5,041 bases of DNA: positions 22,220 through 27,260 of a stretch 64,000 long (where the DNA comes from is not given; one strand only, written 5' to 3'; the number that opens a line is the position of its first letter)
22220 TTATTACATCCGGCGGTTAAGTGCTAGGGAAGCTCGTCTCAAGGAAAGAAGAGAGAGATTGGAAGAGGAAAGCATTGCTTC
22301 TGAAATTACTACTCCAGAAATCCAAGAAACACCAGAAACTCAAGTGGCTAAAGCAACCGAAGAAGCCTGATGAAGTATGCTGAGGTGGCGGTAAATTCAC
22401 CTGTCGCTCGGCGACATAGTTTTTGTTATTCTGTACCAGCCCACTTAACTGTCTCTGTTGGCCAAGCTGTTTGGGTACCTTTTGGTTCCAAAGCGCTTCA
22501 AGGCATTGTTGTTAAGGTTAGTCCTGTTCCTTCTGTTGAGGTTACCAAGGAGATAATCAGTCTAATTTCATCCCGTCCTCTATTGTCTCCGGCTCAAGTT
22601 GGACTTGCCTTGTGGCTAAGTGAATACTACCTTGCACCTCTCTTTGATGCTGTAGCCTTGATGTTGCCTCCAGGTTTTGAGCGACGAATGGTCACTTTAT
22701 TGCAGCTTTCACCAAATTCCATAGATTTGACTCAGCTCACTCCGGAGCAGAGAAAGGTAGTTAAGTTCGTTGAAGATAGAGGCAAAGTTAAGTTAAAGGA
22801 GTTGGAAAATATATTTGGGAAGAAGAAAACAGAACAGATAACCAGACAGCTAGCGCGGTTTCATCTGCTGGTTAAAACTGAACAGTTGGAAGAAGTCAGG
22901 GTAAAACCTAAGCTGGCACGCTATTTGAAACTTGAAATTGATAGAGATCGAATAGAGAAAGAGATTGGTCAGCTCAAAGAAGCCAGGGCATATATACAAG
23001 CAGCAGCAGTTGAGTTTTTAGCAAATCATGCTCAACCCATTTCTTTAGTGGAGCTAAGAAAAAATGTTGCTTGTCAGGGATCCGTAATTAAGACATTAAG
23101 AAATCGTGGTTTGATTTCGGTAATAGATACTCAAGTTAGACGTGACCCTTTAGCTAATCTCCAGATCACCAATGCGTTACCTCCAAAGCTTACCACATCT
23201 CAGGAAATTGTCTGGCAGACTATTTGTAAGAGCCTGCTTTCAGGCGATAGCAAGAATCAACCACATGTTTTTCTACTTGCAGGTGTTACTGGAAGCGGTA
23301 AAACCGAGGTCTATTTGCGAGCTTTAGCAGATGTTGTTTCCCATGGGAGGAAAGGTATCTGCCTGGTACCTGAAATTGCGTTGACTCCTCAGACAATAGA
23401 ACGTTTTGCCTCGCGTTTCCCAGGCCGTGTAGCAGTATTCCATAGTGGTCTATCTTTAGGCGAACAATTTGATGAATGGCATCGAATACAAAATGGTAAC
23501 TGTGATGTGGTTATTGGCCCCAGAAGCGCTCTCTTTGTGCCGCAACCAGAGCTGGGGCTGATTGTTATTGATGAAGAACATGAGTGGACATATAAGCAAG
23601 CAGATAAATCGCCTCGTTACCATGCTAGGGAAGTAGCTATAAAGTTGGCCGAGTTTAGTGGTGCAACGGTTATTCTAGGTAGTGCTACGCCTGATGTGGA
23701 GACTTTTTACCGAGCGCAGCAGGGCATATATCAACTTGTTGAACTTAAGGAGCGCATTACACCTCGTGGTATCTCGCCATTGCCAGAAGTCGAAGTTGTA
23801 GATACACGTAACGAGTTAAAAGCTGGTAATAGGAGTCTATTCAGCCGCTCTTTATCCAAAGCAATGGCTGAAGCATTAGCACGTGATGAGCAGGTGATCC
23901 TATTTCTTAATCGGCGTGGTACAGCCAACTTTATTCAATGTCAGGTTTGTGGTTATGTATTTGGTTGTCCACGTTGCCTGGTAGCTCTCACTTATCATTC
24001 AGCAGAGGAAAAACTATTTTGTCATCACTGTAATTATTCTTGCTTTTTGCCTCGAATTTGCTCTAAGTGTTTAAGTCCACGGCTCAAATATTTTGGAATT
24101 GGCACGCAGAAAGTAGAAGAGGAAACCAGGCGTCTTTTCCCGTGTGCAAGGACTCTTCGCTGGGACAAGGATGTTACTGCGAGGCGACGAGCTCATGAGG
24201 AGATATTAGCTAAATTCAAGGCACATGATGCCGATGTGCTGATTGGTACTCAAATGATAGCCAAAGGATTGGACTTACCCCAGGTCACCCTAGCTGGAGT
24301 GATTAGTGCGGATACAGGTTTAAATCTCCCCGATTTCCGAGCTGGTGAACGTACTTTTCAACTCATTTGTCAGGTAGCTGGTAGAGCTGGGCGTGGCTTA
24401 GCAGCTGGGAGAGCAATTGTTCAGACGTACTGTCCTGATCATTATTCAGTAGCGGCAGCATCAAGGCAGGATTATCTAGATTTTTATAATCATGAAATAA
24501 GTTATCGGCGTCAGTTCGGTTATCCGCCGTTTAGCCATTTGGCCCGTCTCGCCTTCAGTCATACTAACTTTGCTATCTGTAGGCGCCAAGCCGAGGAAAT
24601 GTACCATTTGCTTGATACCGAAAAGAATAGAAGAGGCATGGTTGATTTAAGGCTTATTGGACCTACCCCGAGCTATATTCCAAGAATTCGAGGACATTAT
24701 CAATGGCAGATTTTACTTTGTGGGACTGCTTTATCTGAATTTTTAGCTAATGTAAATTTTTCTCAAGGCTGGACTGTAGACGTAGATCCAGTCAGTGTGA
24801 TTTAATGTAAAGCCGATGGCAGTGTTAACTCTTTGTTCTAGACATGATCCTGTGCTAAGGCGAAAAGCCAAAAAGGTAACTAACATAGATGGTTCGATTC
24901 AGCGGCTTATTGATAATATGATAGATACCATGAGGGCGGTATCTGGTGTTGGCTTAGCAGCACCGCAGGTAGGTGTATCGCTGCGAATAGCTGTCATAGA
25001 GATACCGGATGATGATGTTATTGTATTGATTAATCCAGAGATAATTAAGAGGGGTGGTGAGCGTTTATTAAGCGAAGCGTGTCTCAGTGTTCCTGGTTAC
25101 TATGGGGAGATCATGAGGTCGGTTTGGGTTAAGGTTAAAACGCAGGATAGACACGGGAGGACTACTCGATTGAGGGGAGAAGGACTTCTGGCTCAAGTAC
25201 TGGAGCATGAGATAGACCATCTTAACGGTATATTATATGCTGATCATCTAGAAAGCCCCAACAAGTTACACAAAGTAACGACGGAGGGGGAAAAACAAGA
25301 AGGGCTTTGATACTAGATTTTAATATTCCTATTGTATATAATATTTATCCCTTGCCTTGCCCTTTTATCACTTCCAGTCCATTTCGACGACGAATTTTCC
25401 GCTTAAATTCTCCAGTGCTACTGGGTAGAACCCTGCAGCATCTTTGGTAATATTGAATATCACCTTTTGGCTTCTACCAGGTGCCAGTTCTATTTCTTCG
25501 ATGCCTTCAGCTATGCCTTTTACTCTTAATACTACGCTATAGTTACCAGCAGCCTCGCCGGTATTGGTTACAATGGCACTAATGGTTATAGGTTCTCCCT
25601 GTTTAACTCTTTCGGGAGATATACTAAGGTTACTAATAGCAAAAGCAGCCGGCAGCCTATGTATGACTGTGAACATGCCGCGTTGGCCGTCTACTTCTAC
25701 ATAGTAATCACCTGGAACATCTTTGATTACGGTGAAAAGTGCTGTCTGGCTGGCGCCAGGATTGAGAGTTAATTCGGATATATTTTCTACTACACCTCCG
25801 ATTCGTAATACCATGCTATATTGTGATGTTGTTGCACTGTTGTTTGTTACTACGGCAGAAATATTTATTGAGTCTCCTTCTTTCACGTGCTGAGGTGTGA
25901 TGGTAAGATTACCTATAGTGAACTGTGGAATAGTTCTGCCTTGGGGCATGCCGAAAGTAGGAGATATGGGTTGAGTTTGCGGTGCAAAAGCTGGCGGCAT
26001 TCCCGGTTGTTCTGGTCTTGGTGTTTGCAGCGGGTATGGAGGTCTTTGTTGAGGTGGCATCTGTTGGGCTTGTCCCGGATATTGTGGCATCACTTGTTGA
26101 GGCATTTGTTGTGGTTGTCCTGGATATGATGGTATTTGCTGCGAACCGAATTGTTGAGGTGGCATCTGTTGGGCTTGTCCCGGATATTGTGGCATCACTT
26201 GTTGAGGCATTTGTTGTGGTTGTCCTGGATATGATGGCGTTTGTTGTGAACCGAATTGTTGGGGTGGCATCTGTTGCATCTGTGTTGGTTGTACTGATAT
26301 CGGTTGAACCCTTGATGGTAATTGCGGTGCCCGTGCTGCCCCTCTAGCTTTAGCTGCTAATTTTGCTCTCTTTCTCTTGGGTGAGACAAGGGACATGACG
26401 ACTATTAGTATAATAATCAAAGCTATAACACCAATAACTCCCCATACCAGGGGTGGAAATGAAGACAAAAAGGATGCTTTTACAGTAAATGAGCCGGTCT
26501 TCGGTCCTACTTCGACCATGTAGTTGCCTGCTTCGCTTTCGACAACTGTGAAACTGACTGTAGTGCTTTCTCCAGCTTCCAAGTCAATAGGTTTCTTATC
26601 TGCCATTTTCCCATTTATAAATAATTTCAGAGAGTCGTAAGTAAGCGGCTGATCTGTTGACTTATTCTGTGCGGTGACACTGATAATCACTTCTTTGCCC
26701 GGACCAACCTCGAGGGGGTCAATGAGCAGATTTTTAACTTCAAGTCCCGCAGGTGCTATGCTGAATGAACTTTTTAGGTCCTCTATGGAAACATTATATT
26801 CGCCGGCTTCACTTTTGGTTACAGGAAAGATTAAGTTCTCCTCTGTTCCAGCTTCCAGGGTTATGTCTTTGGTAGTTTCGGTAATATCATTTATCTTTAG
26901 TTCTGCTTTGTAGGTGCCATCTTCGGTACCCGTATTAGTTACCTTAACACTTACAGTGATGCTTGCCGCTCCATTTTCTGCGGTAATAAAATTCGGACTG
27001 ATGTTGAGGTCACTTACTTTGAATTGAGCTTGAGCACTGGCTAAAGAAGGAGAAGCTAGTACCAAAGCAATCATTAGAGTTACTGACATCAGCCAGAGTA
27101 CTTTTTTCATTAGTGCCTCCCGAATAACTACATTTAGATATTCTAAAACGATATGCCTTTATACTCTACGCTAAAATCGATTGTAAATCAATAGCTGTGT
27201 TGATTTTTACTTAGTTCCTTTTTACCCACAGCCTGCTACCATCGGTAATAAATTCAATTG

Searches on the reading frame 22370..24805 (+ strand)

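Call 16: search_protein_families(library=pfam, proteins=[window:22370-24805:+], max_evalue=0.00001)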
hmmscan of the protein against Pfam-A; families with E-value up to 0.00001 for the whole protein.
window:22370-24805:+ (811 aa): 6 families
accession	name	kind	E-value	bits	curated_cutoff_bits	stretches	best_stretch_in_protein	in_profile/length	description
PF17764.6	PriA_3primeBD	-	1.9e-22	79.3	22.7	1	5-100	1-96/96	3'DNA-binding domain (3'BD)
PF00270.35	DEAD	-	6.9e-17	62.1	26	1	299-444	15-162/167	DEAD/DEAH box helicase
PF18074.6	PriA_C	-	4.1e-13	50.4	26.9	1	720-807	1-95/95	Primosomal protein N C-terminal domain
PF04851.21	ResIII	-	1e-12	48.7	22.5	1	275-442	5-163/164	Type III restriction enzyme, res subunit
PF00271.37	Helicase_C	-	5.1e-09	36.8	23.5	1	607-675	52-108/110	Helicase conserved C-terminal domain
PF18319.7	Zn_ribbon_PriA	-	8.6e-07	29.2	26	1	533-557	1-25/27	PriA DNA helicase Cys-rich region (CRR) domain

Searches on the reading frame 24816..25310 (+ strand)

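Call 16: search_protein_families(library=pfam, proteins=[window:24816-25310:+], max_evalue=0.00001)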
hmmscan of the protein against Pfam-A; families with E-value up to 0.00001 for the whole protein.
window:24816-25310:+ (164 aa): 1 family
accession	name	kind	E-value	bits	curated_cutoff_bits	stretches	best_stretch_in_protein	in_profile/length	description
PF01327.26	Pep_deformylase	-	1.1e-47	162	22.8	1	6-149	4-154/156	Polypeptide deformylase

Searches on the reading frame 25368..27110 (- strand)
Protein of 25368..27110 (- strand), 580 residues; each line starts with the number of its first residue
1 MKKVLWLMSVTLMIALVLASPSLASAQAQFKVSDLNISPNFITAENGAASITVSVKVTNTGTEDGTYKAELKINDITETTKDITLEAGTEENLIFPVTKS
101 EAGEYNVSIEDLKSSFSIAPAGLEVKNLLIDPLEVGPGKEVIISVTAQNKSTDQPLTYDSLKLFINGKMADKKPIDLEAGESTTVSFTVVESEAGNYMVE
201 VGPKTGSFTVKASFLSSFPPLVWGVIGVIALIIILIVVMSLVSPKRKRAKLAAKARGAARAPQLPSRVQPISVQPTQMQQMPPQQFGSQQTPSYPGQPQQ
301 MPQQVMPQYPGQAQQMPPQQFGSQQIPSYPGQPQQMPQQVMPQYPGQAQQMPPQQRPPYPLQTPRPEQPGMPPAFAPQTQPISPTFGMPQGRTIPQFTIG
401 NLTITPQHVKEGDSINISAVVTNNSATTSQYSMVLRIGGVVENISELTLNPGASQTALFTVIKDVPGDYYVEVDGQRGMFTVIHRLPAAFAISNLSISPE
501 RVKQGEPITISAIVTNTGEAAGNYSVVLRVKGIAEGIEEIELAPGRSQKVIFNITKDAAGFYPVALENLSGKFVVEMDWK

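Call 16: search_protein_families(library=pfam, proteins=[window:25368-27110:-], max_evalue=0.00001)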
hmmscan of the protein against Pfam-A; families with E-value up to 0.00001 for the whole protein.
window:25368-27110:- (580 aa): 2 families
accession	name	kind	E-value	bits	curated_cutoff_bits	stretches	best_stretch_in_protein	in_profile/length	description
PF07705.17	CARDB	-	1.7e-20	73.6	22.7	0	495-576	8-91/101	CARDB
PF14310.12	Fn3-like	-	6.8e-07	29.8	25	0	538-566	25-53/71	Fibronectin type III-like domain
